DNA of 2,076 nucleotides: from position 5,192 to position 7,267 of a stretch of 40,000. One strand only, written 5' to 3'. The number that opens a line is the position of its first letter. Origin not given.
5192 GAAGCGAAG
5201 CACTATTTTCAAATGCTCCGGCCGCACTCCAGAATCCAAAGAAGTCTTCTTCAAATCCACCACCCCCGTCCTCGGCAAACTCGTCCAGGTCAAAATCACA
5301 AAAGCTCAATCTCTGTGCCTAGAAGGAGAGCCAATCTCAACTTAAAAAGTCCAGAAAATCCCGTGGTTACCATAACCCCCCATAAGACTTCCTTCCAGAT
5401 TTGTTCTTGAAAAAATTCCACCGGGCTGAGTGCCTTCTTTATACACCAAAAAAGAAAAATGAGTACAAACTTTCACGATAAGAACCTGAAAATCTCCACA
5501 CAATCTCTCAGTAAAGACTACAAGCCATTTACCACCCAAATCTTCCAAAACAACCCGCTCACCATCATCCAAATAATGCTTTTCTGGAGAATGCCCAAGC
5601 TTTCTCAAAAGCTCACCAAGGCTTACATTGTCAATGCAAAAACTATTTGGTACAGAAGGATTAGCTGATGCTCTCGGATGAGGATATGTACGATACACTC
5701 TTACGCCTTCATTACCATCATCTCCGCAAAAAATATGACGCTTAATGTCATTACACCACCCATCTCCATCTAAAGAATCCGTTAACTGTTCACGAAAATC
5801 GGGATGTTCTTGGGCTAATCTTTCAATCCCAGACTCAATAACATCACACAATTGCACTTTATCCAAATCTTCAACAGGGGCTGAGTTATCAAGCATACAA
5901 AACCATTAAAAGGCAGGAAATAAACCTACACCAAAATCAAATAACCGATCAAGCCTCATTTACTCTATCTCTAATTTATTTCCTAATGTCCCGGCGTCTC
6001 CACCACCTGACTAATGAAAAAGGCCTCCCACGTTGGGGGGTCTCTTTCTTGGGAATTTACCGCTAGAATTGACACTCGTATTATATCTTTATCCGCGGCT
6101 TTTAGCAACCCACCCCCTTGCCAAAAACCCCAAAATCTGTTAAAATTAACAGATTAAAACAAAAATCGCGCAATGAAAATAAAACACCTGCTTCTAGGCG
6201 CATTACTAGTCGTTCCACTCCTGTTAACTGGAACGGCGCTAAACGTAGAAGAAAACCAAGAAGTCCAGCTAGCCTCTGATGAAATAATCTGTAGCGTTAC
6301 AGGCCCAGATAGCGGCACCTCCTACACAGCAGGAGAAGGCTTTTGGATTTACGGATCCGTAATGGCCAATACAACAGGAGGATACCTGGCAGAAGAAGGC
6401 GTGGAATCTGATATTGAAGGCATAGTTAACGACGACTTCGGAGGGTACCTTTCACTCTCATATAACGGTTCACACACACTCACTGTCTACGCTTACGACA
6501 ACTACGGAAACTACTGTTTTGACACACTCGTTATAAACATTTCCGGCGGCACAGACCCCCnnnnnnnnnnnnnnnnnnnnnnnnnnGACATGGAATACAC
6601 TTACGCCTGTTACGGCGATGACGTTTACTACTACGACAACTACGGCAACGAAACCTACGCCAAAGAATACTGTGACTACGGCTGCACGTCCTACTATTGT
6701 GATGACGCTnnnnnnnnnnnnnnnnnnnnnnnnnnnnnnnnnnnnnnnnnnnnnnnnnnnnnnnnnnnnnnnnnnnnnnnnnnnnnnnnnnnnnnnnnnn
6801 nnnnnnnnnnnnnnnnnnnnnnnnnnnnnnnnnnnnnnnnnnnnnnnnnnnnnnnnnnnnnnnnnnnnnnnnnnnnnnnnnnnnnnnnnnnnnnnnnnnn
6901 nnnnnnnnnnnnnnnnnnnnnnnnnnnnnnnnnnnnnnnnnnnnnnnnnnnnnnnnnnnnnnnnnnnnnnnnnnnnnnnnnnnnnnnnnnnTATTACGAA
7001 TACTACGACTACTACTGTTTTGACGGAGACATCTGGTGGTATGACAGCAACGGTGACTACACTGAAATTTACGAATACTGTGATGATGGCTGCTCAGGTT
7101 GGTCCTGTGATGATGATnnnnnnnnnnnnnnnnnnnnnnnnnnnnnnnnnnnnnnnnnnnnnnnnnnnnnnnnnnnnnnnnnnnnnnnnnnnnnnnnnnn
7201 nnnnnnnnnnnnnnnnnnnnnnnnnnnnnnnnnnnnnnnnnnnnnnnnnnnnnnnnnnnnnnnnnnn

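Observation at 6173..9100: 975-aa secreted protein with exact C-x20-C-x3-C-x4-C tandem modules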

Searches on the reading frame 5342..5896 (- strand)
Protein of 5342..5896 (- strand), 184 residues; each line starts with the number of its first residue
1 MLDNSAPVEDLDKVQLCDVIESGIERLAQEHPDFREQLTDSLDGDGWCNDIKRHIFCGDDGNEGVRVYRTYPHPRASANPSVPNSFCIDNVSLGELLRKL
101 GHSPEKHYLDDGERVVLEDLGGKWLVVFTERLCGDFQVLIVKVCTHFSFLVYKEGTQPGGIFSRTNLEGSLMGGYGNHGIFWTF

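Call 3: search_protein_families(library=pfam, proteins=[window:5342-5896:-], max_evalue=1)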
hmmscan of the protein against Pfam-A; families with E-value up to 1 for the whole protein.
window:5342-5896:- (184 aa): 1 family
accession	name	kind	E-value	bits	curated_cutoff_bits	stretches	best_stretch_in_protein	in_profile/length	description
PF10782.14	zf-C2HCIx2C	-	0.16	12.4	19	1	84-102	37-55/58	Zinc-finger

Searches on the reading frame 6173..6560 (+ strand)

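Call 18: search_protein_families(library=pfam, proteins=[window:6173-6560:+], max_evalue=10)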
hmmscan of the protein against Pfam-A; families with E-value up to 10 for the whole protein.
window:6173-6560:+ (129 aa): 1 family
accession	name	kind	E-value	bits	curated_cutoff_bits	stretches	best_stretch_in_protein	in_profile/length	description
PF20061.4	DUF6460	-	0.096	13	26.7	1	4-16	14-26/36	Domain of unknown function (DUF6460)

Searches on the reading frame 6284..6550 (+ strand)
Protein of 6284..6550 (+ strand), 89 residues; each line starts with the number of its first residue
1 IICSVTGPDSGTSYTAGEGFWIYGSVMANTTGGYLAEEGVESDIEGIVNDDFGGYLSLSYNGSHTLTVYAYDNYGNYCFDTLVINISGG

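Call 83: search_solved_structures(query=A6, max_evalue=10, show_alignments=2)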
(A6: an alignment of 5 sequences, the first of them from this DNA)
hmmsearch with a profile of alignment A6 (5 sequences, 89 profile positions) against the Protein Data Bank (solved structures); distinct sequences matched with E-value up to 10: 23.
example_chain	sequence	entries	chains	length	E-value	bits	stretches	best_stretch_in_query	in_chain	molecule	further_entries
4l3a_A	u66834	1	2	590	0.013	19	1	18-76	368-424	Internalin K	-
6efa_A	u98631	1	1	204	0.021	18.4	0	47-69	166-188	Platelet binding protein GspB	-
4jgu_A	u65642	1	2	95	0.035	17.7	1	35-88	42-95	ColH protein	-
4jrw_A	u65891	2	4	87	0.038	17.6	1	4-87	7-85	Collagenase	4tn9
2y72_A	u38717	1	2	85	0.049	17.2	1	5-87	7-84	COLLAGENASE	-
4aqo_A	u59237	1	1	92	0.05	17.2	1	4-87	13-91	COLLAGENASE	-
9kvu_A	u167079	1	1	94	0.056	17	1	3-88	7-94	bacterial immunoglobulin domain B1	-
6efb_A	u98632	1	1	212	0.21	15.2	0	53-70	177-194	SK150 siglec + Unique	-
6l18_A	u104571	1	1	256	0.22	15.1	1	4-63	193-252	Deoxycytidylate 5-hydroxymethyltransferase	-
8rzl_C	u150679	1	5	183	0.23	15.1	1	15-78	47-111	Sulfolobus acidocaldarius threads (0406) filament.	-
7pnb_A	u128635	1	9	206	0.3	14.7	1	15-78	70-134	Sulfolobus acidocaldarius 0406 filament.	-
3qc5_X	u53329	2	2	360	0.3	14.7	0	47-69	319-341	Platelet binding protein GspB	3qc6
4hgk_C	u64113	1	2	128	0.38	14.4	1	16-72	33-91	shark V-NAR antibody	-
9uvh_A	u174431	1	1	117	0.72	13.5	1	15-72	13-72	Nanobody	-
1b49_A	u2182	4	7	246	0.86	13.2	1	4-46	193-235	PROTEIN (DEOXYCYTIDYLATE HYDROXYMETHYLASE) | Deoxycytidylate 5-hydroxymethyltransferase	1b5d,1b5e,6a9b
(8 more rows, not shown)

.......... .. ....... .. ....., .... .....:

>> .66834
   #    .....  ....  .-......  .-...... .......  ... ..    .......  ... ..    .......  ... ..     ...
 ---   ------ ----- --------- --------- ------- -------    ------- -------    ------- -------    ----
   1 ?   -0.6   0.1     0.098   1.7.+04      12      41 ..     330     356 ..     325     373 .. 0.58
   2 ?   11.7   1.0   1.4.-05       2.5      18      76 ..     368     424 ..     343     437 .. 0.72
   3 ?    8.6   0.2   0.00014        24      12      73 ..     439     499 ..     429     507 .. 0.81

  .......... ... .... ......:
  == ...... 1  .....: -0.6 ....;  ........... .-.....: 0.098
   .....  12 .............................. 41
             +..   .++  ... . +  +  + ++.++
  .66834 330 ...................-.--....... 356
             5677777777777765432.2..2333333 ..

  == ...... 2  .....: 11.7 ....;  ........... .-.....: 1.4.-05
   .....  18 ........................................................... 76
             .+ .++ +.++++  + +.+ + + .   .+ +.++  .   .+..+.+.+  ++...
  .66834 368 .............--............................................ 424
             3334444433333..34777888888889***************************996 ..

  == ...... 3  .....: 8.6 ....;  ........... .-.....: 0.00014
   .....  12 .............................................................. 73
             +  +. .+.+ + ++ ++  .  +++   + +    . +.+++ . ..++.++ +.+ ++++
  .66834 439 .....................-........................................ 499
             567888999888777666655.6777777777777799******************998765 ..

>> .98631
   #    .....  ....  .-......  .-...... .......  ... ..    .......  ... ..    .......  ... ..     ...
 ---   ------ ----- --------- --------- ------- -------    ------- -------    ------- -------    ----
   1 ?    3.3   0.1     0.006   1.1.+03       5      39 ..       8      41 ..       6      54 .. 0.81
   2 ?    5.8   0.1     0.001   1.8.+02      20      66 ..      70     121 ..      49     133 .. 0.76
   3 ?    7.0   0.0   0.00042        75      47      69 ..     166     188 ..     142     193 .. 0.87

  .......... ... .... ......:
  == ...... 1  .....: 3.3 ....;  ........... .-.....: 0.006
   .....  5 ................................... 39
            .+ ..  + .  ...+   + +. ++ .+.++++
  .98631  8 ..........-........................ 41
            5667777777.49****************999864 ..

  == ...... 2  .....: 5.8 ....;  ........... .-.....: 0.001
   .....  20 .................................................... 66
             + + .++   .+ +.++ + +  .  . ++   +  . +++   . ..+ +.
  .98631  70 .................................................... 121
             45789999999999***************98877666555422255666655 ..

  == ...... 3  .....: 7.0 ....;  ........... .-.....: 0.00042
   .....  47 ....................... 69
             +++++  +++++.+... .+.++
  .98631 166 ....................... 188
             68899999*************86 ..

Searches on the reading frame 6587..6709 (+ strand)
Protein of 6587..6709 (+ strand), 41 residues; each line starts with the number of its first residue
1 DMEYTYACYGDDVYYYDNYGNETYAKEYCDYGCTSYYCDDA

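Call 17: search_solved_structures(query=A1, max_evalue=10, show_alignments=3)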
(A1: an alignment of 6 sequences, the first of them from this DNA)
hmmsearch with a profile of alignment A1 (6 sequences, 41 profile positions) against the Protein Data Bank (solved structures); distinct sequences matched with E-value up to 10: 2.
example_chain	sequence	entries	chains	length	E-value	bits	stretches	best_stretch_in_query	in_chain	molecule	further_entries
3hd6_A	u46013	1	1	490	0.2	15.3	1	4-28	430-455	Ammonium transporter Rh type C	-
7m1c_H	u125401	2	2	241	4.1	11.1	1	2-22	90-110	1-32 Fab Heavy Chain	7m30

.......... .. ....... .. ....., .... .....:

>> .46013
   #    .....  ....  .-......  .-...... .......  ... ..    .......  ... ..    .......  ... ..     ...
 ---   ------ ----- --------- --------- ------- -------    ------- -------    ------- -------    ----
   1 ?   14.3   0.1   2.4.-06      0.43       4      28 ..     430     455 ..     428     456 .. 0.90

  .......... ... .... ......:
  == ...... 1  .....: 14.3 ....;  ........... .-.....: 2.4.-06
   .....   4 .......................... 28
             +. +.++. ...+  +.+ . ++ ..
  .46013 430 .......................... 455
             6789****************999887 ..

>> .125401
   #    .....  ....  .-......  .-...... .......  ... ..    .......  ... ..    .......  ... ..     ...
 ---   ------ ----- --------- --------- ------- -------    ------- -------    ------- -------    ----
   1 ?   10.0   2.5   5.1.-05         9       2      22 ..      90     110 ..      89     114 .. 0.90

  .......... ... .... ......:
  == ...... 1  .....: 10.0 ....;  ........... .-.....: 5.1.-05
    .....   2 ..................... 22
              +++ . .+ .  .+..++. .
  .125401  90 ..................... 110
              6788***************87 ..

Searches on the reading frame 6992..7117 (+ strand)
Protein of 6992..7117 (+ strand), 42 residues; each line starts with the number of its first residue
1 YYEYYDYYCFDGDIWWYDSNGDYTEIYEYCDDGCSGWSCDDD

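Call 46: search_solved_structures(query=A3, max_evalue=10, show_alignments=3)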
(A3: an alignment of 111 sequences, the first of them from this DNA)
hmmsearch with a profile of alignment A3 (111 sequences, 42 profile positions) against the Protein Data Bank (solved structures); distinct sequences matched with E-value up to 10: 1.
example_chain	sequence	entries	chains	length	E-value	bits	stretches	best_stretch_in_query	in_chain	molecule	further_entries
5jd6_A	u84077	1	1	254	1.6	12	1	13-23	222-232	MGS-MChE2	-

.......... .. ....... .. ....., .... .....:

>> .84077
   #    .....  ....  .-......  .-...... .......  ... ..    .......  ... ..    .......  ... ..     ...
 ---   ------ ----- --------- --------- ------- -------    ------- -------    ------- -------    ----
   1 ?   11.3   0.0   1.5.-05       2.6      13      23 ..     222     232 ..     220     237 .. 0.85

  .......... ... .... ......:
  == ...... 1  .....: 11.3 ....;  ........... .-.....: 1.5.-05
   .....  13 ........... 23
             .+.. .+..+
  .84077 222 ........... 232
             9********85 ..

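Call 55: predict_structure(alignment_id=A3)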
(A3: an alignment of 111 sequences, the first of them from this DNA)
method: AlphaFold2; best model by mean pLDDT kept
length: 42 residues; sequences in the alignment: 111
mean_pLDDT: 94.3   pTM: 0.68
mean pLDDT of the five models: 94.3, 94.3, 92.8, 92.2, 91.7
residues with pLDDT >= 90: 38; 70-90: 4; 50-70: 0; < 50: 0
segments of 3 or more residues with pLDDT < 50: none
pLDDT, mean of each block of 10 residues (from residue 1): 93 96 95 96 79
secondary structure, 60 per line:
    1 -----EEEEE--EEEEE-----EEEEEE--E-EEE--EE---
elements in order: E6-10 E13-17 E23-28 E33-35

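Call 59: fold_search(model_id=the predicted structure, library=pdb)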
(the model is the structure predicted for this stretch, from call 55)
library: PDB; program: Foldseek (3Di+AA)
matches with E <= 10: 91; with E <= 0.001: 0
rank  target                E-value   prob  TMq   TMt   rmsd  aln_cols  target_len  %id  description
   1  8ji0_A                2.3e+00  0.08  0.36  0.12   6.8        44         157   16  Cryo-EM structure of the TcsH-CROP in complex with TMPRSS2 (released 2024-03-20)
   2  2wwd_A                2.5e+00  0.16  0.42  0.05   2.2        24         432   21  3D-structure of the modular autolysin LytC from Streptococcus pneumoniae in complex with pneummococcal peptidoglycan f (released 2010-04-21)
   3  7yqm                  4.2e+00  0.06  0.36  0.04   4.8        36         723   17  2.9-angstrom cryo-EM structure of Ecoli malate synthase G (released 2023-03-29)
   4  7n9r                  4.2e+00  0.06  0.33  0.01   6.5        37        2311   14  state 4 of TcdB and FZD2 at pH5 (released 2022-03-02)
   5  5vfb_A                4.9e+00  0.06  0.35  0.03   2.7        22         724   23  1.36 Angstrom Resolution Crystal Structure of Malate Synthase G from Pseudomonas aeruginosa in Complex with Glycolic A (released 2017-04-19)
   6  4nc1_A                4.9e+00  0.04  0.33  0.09   7.0        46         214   11  Crystal Structure of TcdA-A2 Bound to A20.1 VHH and A26.8 VHH (released 2013-12-11)
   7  2g7c_B                4.9e+00  0.04  0.32  0.08   7.0        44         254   14  Clostridium difficile Toxin A Fragment Bound to aGal(1,3)bGal(1,4)bGlcNAc (released 2006-04-18)
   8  1gvm_B                5.2e+00  0.13  0.40  0.14   4.9        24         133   21  CHOLINE BINDING DOMAIN OF THE MAJOR AUTOLYSIN (C-LYTA) FROM STREPTOCOCCUS PNEUMONIAE (released 2002-08-01)
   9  5ksh_A                5.2e+00  0.06  0.36  0.04   6.1        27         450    7  Crystal structure of penicillin-binding protein 2 from Neisseria gonorrhoeae containing an A501T mutation associated w (released 2017-03-01)
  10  1d8c                  5.2e+00  0.05  0.37  0.04   5.0        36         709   14  MALATE SYNTHASE G COMPLEXED WITH MAGNESIUM AND GLYOXYLATE (released 1999-11-10)
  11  7u1z_A                5.2e+00  0.05  0.36  0.02   6.9        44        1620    9  Crystal structure of the DRBD and CROPs of TcdA (released 2022-03-09)
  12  5n4a                  5.6e+00  0.08  0.42  0.04   1.9        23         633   22  Crystal structure of Chlamydomonas IFT80 (released 2018-02-28)
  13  3j80_g                5.6e+00  0.07  0.40  0.07   2.2        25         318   20  CryoEM structure of 40S-eIF1-eIF1A preinitiation complex (released 2014-11-05)
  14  1p7t_B                5.6e+00  0.04  0.34  0.03   2.4        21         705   19  Structure of Escherichia coli malate synthase G:pyruvate:acetyl-Coenzyme A abortive ternary complex at 1.95 angstrom r (released 2003-09-09)
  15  7u1z_B                5.6e+00  0.03  0.31  0.02   7.2        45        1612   11  Crystal structure of the DRBD and CROPs of TcdA (released 2022-03-09)
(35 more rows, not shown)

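Call 62: find_homologous_proteins(query=A3, max_evalue=0.001)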
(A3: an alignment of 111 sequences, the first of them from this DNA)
Query A3 (111 sequences): 2 candidates shared short words with the query, none scored E <= 0.001.

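Call 81: fold_search(model_id=the predicted structure, library=viral)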
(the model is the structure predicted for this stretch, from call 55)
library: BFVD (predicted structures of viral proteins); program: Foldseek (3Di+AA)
matches with E <= 10: 242; with E <= 0.001: 0
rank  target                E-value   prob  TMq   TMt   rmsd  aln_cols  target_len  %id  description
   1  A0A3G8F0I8            1.6e+00  0.15  0.36  0.17   1.8        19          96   42  Uncharacterized protein [Proteus phage Mydo]
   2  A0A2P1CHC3            1.9e+00  0.14  0.43  0.33   6.7        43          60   19  (no name in the UniProt tables at hand)
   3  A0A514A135            2.0e+00  0.23  0.52  0.41   6.1        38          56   10  Uncharacterized protein [Aeromonas phage LAh_9]
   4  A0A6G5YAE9            2.2e+00  0.23  0.47  0.36   3.0        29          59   21  (no name in the UniProt tables at hand)
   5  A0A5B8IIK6            2.2e+00  0.15  0.41  0.09   4.6        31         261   19  Uncharacterized protein [Mimiviridae sp. ChoanoV1]
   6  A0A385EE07            2.2e+00  0.13  0.44  0.30   6.1        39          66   20  Uncharacterized protein [Caulobacter phage CcrPW]
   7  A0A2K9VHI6            2.3e+00  0.30  0.47  0.18   2.5        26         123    8  Uncharacterized protein [Pseudomonas phage Bjorn]
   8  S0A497                2.5e+00  0.28  0.48  0.38   2.6        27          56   22  Uncharacterized protein [Cellulophaga phage phi4:1]
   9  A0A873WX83            2.5e+00  0.16  0.42  0.20   2.7        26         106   19  (no name in the UniProt tables at hand)
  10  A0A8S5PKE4            2.5e+00  0.11  0.36  0.17   3.4        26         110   19  Uncharacterized protein [Siphoviridae sp. ctL0q1]
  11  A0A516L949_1          2.6e+00  0.18  0.43  0.03   2.2        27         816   15  (no name in the UniProt tables at hand)
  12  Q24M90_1              2.6e+00  0.11  0.38  0.02   2.8        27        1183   30  RNA1 polyprotein [Raspberry ringspot virus]
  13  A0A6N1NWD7            2.6e+00  0.06  0.29  0.10   5.3        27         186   30  Putative ORFan [Tupanvirus deep ocean]
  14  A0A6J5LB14            2.8e+00  0.16  0.41  0.16   2.6        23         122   26  Uncharacterized protein [uncultured Caudovirales phage]
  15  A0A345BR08            3.0e+00  0.16  0.46  0.22   2.2        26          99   31  (no name in the UniProt tables at hand)
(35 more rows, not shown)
